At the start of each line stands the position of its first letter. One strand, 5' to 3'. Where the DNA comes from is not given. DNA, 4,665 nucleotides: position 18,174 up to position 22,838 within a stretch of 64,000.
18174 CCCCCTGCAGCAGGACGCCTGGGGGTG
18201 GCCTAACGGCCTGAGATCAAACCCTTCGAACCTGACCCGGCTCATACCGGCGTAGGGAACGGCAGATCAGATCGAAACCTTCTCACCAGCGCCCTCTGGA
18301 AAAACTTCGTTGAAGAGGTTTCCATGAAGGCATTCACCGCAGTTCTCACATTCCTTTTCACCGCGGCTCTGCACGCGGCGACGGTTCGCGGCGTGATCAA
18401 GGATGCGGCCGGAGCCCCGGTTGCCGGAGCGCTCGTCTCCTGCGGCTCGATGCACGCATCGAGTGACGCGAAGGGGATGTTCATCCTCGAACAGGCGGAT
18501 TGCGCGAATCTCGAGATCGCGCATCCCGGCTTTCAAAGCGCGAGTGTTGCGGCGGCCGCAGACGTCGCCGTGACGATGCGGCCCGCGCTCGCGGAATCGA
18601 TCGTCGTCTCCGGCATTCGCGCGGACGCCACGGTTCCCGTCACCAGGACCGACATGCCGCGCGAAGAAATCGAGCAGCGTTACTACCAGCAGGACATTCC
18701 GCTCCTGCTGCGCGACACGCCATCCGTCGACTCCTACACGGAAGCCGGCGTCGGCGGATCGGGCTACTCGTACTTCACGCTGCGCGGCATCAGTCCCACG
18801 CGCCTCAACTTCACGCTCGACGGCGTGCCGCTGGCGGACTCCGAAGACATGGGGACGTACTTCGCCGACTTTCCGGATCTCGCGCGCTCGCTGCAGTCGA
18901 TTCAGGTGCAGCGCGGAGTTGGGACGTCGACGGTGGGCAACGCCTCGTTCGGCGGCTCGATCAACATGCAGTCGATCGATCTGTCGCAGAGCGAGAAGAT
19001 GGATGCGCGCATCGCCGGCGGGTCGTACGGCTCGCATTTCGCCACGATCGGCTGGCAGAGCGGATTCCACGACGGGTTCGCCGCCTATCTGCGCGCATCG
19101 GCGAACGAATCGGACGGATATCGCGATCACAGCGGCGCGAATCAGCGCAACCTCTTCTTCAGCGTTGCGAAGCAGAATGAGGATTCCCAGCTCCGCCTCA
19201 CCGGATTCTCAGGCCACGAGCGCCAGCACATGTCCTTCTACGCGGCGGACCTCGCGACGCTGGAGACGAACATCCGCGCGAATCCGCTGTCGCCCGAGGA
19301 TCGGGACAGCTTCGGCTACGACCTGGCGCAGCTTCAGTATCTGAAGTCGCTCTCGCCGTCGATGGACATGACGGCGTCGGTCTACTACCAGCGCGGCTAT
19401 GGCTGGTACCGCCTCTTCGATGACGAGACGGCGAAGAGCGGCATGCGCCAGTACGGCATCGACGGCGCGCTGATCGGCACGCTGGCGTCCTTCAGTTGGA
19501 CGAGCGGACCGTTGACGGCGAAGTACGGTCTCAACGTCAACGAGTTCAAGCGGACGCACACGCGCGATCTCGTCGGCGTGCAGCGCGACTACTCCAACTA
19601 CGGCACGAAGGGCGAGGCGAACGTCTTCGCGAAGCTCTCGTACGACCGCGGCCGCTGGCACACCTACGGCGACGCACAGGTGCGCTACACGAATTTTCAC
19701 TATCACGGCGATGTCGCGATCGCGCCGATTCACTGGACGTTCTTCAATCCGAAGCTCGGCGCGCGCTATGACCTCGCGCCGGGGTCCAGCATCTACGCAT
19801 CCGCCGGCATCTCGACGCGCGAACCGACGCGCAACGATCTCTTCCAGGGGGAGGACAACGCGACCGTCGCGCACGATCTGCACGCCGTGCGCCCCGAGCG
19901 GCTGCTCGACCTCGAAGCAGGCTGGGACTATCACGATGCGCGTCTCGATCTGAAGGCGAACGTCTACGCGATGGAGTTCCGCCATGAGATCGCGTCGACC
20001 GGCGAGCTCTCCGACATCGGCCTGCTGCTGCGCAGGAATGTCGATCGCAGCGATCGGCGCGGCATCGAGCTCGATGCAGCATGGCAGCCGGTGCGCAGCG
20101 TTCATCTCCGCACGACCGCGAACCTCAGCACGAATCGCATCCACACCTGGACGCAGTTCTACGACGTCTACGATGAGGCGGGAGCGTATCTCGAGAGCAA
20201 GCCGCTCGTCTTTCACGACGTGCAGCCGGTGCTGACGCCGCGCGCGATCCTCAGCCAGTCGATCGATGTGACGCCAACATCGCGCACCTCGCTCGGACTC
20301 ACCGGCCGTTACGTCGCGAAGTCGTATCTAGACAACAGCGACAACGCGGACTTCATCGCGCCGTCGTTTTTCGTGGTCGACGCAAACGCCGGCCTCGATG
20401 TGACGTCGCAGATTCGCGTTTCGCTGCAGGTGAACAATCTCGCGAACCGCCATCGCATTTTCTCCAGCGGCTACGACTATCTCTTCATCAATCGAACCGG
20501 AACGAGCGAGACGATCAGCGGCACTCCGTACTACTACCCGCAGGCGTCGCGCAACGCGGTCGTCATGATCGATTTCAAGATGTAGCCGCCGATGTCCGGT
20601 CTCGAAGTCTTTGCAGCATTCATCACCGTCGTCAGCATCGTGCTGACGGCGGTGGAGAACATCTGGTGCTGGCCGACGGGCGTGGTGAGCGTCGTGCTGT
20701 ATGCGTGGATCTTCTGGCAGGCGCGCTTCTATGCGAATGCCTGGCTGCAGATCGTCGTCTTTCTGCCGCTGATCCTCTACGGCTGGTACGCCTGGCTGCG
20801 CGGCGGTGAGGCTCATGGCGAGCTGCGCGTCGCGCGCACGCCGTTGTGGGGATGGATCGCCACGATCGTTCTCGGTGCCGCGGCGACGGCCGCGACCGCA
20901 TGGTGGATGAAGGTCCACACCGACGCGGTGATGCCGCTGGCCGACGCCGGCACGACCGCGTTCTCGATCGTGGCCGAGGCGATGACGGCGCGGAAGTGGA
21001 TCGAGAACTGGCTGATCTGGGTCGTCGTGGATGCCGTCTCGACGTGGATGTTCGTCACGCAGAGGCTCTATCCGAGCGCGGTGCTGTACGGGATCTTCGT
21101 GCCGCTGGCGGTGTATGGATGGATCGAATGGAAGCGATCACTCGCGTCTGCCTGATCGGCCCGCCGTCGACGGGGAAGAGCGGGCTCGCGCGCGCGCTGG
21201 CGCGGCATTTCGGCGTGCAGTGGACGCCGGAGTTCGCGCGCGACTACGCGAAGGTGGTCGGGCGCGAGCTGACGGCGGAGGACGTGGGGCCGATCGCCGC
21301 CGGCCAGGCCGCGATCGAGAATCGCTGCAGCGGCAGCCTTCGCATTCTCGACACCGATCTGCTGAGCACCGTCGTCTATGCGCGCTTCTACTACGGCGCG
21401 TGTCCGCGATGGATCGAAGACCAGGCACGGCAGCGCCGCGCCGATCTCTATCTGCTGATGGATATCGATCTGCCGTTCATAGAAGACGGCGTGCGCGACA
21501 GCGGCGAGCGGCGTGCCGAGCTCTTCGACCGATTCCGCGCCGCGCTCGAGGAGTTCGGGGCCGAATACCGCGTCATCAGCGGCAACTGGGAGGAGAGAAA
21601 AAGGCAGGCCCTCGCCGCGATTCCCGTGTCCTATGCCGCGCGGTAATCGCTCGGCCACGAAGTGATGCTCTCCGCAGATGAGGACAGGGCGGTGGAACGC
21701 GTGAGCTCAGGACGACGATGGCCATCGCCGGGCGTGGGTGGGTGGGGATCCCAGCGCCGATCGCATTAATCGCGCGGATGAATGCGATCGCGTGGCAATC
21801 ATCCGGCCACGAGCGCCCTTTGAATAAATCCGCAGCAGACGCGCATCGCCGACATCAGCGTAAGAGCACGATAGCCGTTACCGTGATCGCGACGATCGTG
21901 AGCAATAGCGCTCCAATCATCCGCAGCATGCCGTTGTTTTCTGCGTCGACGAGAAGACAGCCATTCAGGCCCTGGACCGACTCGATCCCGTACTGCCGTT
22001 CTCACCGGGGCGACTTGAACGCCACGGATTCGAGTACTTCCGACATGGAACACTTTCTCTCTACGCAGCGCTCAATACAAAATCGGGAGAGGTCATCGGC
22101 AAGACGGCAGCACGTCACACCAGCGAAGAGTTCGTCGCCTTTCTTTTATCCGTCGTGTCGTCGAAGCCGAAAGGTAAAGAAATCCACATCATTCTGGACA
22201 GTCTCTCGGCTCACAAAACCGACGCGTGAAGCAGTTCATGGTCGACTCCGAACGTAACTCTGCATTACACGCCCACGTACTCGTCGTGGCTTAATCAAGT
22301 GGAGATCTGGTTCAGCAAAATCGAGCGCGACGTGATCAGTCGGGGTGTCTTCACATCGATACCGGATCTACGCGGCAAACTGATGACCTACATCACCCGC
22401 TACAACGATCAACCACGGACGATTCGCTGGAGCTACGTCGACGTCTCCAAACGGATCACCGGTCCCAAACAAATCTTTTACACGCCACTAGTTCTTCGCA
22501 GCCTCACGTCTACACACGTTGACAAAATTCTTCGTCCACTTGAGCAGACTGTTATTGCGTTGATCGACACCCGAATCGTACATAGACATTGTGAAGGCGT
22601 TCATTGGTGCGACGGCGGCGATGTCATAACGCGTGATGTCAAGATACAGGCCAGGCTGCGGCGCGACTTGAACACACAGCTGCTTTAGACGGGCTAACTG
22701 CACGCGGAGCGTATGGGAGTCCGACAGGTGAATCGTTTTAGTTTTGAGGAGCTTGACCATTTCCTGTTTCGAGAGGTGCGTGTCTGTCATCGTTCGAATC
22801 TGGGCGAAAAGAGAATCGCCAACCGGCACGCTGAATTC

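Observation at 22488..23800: Low-GC toxin tip and overlapping exported ORF: a candidate new toxin-immunity pair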

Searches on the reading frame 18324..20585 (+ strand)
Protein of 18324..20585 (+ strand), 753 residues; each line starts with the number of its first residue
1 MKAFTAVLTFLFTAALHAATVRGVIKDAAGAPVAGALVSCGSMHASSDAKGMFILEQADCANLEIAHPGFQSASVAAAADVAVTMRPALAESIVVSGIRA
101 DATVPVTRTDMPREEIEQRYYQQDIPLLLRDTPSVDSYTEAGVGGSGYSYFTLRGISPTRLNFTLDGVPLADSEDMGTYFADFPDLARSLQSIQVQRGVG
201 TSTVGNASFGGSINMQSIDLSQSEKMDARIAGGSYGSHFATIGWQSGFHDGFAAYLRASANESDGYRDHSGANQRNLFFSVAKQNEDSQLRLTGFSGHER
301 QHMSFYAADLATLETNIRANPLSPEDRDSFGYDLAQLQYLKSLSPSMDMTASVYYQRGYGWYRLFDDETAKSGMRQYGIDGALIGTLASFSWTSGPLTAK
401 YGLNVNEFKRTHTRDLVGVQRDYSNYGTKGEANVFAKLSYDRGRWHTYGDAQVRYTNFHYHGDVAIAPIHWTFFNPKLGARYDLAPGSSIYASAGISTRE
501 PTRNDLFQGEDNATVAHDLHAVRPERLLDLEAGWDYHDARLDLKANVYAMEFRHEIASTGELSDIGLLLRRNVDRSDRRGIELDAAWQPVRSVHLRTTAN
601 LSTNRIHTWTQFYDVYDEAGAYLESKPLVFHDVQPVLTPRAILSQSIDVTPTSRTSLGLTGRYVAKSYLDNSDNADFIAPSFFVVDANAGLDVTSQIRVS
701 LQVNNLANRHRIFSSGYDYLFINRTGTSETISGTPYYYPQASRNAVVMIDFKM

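Call 60: search_protein_families(library=pfam, proteins=[window:18324-20585:+], max_evalue=0.00001)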
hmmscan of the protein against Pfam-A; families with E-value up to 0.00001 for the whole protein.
window:18324-20585:+ (753 aa): 3 families
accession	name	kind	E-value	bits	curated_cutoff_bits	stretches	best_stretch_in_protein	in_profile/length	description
PF00593.30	TonB_dep_Rec_b-barrel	-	6.3e-28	99.2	27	1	287-706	29-436/436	TonB dependent receptor-like, beta-barrel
PF07715.20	Plug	-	1e-13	52.1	23.9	1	103-211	4-106/107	TonB-dependent Receptor Plug Domain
PF13620.12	CarboxypepD_reg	-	2.3e-06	28.3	32.3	1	20-77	1-69/82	Carboxypeptidase regulatory-like domain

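Call 61: find_related_loci(query=window:18324-20585:+, collection=genome_contigs, flank=1000)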
Query window:18324-20585:+ (753 aa) in genome_contigs; peptide patterns used: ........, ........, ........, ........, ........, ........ (x = any residue, [..] = any of these).
80 stretches matched a pattern; 51 encode a relative of the query (tblastn E <= 1e-3); 51 distinct loci.
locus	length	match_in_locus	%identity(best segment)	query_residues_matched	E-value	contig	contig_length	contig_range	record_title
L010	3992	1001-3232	86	1-753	0e+0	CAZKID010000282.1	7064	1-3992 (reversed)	MAG TPA_asm: uncultured Thermoanaerobaculia bacterium isolate binchicken_co185_41 genome assembly, contig: NODE_20783_le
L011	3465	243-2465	69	1-752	0e+0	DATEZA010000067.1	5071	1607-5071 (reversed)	MAG TPA_asm: Thermoanaerobaculia bacterium isolate SMAG_U8461 k141_9639131, whole genome shotgun sequence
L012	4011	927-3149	63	7-753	0e+0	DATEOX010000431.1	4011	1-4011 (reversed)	MAG TPA_asm: Thermoanaerobaculia bacterium isolate SMAG_U9006 k141_801660, whole genome shotgun sequence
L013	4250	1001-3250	62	7-753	0e+0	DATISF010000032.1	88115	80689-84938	MAG TPA_asm: Thermoanaerobaculia bacterium isolate SMAG_U15922 k141_652647, whole genome shotgun sequence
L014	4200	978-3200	64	7-752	0e+0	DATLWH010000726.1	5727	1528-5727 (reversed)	MAG TPA_asm: Thermoanaerobaculia bacterium isolate SMAG_U13213 k141_178681, whole genome shotgun sequence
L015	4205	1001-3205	63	18-752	0e+0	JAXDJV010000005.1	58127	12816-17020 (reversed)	MAG: Acidobacteriota bacterium isolate BP_58 scaffold_1879339, whole genome shotgun sequence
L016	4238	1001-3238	63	1-752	0e+0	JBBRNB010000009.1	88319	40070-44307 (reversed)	MAG: Thermoanaerobaculia bacterium isolate La1_metabat2.109 LA1C_B2.109_k141_3382648L_88319_cov_128.9870, whole genome s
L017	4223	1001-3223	63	7-752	0e+0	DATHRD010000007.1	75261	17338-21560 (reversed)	MAG TPA_asm: Thermoanaerobaculia bacterium isolate SMAG_U12756 k141_3863757, whole genome shotgun sequence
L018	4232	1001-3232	62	1-750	0e+0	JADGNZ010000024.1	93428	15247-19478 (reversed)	MAG: Thermoanaerobaculia bacterium isolate Chersky.9_17 contig-100_24, whole genome shotgun sequence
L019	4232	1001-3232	63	1-750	0e+0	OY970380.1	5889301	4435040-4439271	MAG: Thermoanaerobaculia bacterium isolate MFD05537.bin.c.2 genome assembly, chromosome: 1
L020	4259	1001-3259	60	7-753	0e+0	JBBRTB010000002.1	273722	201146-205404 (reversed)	MAG: Thermoanaerobaculia bacterium isolate La2_metabat2.171 La2_metabat2.171_K_3161775L273722_cov_37.9678, whole genome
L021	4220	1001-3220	63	7-751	0e+0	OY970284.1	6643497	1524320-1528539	MAG: Thermoanaerobaculia bacterium isolate MFD05513.bin.1.42 genome assembly, chromosome: 1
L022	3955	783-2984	60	18-750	0e+0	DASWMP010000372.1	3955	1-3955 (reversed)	MAG TPA_asm: Thermoanaerobaculia bacterium isolate SMAG_U3390 k141_181571, whole genome shotgun sequence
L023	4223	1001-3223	63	7-752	0e+0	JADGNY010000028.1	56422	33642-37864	MAG: Thermoanaerobaculia bacterium isolate Chersky.31_28 contig-100_100, whole genome shotgun sequence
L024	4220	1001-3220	61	7-751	0e+0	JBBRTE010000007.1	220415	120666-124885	MAG: Thermoanaerobaculia bacterium isolate La2_metabat2.187 La2_metabat2.187_K_3629562L220415_cov_24.4514, whole genome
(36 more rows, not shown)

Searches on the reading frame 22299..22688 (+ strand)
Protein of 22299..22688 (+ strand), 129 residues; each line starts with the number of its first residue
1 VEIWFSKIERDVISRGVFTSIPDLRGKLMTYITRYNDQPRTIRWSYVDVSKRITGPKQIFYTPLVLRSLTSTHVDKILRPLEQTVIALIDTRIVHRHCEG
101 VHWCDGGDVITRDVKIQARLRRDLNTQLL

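Call 3: search_protein_families(library=pfam, proteins=[window:22299-22688:+], max_evalue=1)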
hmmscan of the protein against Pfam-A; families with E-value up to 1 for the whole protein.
window:22299-22688:+ (129 aa): 1 family
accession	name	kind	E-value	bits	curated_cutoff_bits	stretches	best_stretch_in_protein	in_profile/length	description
PF13683.12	rve_3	-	0.18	12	26.5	1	7-38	25-56/67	Integrase core domain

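Call 7: search_protein_families(library=ncbifam, proteins=[window:22299-22688:+], max_evalue=1)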
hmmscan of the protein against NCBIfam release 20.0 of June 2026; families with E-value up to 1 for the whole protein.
window:22299-22688:+ (129 aa): 1 family
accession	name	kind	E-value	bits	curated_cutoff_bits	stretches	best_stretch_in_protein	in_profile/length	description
NF033516.0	transpos_IS3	equivalog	0.14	11.4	160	1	1-38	317-354/369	IS3 family transposase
